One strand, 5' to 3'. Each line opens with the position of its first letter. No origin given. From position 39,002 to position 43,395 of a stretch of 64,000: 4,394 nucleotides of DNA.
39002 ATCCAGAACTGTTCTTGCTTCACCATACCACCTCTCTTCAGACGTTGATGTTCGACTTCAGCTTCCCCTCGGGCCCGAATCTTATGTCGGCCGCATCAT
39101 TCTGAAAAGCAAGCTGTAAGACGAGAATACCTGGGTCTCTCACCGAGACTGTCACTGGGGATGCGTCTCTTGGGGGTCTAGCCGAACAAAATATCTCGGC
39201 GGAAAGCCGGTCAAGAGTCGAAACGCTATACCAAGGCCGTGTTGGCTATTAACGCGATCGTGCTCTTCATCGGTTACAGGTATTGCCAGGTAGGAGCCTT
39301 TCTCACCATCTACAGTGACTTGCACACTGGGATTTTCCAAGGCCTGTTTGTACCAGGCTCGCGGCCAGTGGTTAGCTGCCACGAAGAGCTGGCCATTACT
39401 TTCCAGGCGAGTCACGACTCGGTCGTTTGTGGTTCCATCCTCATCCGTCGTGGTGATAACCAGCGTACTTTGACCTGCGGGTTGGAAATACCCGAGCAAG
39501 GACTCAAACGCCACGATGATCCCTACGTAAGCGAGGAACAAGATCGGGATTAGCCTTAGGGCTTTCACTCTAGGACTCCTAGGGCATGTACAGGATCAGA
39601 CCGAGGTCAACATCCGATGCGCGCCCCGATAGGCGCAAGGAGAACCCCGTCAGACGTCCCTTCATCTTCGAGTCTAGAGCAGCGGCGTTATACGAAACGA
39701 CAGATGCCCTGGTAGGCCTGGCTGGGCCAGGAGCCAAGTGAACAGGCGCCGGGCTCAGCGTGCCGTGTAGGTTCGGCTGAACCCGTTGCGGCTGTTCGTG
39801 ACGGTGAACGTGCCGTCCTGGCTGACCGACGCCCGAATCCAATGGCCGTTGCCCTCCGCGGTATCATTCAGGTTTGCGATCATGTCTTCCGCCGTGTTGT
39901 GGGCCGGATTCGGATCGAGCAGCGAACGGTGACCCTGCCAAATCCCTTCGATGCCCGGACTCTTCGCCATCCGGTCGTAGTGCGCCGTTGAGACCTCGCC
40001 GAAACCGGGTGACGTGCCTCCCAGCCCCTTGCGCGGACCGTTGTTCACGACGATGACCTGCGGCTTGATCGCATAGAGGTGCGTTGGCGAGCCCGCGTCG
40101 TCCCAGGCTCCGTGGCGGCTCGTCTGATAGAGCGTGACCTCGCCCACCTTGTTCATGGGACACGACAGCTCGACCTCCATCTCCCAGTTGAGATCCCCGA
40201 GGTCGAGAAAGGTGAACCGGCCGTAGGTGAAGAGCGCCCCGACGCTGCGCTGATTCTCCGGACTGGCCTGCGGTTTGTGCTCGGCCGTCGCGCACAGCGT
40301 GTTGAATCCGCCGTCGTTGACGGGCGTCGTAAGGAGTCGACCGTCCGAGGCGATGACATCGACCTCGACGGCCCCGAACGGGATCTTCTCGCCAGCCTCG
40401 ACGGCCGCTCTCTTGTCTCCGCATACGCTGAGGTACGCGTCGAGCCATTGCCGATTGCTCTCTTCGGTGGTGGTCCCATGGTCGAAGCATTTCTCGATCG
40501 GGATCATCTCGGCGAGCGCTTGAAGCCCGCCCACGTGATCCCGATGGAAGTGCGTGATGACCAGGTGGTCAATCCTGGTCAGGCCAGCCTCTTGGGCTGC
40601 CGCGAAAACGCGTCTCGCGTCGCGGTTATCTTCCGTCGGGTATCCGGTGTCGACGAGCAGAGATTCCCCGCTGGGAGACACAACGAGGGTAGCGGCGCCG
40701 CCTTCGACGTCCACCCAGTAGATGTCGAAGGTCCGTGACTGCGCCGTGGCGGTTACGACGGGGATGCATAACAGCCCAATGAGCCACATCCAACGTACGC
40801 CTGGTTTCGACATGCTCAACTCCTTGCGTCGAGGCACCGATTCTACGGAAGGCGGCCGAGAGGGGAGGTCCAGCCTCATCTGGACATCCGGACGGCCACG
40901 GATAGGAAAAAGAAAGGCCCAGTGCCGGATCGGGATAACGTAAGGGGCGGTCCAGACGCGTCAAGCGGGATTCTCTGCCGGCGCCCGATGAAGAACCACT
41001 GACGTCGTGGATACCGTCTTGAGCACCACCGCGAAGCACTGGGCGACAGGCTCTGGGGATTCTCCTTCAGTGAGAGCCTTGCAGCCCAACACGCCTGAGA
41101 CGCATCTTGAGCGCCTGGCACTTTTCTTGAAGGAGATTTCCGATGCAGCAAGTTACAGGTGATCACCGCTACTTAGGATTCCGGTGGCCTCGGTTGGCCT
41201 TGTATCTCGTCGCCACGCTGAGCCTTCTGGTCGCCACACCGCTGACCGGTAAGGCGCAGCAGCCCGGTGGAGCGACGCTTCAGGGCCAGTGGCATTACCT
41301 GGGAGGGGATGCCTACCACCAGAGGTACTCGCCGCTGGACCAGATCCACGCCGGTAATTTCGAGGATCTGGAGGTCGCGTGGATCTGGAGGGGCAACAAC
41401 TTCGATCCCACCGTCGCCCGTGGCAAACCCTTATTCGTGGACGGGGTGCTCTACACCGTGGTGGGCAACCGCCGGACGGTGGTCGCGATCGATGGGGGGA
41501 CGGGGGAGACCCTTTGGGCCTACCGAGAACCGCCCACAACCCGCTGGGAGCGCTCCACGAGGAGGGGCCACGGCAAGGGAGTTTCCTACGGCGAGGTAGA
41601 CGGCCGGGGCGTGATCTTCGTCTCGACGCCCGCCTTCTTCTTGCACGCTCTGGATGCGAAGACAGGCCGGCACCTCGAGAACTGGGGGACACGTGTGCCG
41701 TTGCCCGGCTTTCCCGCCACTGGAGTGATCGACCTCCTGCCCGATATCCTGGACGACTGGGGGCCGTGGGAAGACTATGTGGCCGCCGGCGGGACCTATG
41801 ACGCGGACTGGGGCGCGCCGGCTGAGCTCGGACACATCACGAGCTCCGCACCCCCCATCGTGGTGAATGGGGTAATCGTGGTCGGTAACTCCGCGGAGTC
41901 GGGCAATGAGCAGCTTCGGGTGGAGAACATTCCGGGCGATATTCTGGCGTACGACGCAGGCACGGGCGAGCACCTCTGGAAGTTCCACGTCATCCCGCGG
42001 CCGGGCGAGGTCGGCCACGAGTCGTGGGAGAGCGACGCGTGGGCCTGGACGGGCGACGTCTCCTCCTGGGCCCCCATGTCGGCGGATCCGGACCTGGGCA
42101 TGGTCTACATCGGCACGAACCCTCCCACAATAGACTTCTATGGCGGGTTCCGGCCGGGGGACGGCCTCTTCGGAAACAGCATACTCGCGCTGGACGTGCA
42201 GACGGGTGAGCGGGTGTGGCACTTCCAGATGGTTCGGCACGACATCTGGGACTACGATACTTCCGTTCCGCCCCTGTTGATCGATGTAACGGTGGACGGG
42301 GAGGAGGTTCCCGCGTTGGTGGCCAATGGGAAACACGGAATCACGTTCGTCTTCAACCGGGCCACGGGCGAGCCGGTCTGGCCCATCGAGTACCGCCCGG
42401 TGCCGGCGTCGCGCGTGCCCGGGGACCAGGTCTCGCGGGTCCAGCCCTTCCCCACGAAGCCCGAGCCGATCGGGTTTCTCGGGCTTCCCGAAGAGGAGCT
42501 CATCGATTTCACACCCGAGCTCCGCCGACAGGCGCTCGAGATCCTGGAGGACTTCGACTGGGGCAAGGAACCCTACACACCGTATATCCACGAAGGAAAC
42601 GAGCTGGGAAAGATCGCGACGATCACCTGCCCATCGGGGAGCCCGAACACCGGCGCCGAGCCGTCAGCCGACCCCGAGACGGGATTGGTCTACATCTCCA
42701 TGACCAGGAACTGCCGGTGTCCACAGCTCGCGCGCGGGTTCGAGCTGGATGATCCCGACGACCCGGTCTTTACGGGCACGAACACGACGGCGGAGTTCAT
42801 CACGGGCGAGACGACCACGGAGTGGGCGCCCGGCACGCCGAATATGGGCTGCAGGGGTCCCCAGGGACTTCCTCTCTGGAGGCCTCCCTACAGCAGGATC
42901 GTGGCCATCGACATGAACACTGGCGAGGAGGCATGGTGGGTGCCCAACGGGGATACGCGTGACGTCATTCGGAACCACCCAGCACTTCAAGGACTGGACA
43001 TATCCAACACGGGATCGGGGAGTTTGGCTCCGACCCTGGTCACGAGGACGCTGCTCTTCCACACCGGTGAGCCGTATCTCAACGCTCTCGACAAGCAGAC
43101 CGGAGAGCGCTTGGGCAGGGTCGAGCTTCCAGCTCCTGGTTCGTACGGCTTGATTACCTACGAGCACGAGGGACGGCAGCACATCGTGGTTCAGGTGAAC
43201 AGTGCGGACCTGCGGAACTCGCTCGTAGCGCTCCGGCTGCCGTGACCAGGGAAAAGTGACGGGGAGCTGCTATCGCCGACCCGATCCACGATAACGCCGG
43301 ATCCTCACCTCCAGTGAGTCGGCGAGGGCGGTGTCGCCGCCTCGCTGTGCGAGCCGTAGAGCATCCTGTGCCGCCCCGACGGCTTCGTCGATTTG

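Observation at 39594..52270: Four same-orientation copies of a conserved motif with invariant TTGCGC and GATGTT hexamers and a variable 17-18-nt spacer, each upstream of a minus-strand gene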

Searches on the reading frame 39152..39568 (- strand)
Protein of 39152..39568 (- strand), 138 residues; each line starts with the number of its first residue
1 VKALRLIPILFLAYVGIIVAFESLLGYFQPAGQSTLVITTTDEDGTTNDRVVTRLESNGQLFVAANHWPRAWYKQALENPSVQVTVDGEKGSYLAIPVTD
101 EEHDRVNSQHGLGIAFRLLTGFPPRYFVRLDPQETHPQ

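Call 27: search_protein_families(library=pfam, proteins=[window:39152-39568:-], max_evalue=0.001)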
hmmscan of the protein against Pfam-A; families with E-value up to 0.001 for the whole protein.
window:39152-39568:- (138 aa): 1 family
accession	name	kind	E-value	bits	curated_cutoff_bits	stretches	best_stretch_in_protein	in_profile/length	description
PF04075.20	F420H2_quin_red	-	4.4e-06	27.3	22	1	29-106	20-101/130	F420H(2)-dependent quinone reductase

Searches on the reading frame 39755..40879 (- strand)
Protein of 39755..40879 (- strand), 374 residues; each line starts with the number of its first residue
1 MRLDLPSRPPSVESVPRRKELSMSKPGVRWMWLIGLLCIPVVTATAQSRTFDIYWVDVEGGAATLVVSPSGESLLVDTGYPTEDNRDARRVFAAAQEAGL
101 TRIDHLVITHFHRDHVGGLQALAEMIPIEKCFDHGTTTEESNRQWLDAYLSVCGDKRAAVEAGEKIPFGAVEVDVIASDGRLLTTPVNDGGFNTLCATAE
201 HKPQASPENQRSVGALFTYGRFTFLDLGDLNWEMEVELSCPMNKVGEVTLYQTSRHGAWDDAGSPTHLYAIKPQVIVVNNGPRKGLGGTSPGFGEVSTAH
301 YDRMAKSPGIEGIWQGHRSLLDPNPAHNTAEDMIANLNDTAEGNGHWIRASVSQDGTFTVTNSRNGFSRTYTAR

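Call 27: search_protein_families(library=pfam, proteins=[window:39755-40879:-], max_evalue=0.001)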
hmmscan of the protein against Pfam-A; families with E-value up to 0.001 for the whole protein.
window:39755-40879:- (374 aa): 2 families
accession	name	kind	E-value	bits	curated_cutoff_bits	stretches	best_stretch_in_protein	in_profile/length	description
PF00753.33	Lactamase_B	-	1.3e-13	51.8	22.7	1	58-126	3-67/196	Metallo-beta-lactamase superfamily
PF12706.13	Lactamase_B_2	-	4.8e-07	30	27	1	75-231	4-144/200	Beta-lactamase superfamily domain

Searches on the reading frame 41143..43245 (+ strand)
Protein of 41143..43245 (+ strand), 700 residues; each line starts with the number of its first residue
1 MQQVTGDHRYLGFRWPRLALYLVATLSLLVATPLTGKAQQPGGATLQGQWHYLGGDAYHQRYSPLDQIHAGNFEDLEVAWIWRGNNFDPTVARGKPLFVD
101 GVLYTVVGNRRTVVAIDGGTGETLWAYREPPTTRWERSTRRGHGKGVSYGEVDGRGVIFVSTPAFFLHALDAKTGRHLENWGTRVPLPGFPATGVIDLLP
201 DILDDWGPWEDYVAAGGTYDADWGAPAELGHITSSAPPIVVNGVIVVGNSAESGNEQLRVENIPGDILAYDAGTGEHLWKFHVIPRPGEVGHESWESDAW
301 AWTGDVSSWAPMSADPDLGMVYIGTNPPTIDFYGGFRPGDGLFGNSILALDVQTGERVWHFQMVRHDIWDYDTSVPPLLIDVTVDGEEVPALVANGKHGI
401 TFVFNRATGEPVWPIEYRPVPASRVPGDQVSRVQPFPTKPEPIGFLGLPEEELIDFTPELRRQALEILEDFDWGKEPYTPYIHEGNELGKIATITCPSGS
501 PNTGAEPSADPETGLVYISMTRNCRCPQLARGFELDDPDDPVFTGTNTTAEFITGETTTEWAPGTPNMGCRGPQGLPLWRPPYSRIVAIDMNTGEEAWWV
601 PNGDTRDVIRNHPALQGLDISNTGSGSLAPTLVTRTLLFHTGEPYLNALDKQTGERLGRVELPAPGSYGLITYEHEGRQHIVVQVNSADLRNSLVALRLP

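Call 27: search_protein_families(library=pfam, proteins=[window:41143-43245:+], max_evalue=0.001)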
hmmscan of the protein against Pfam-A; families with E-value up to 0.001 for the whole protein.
window:41143-43245:+ (700 aa): 2 families
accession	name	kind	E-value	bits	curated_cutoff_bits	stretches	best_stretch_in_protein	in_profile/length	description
PF01011.28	PQQ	-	1.4e-147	493.4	26.7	1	50-681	1-595/595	Glucose/ethanol/alcohol dehydrogenase, beta-propeller domain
PF13360.13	PQQ_2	-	8e-14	52.3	27.6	0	258-416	36-145/233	Outer membrane protein assembly factor BamB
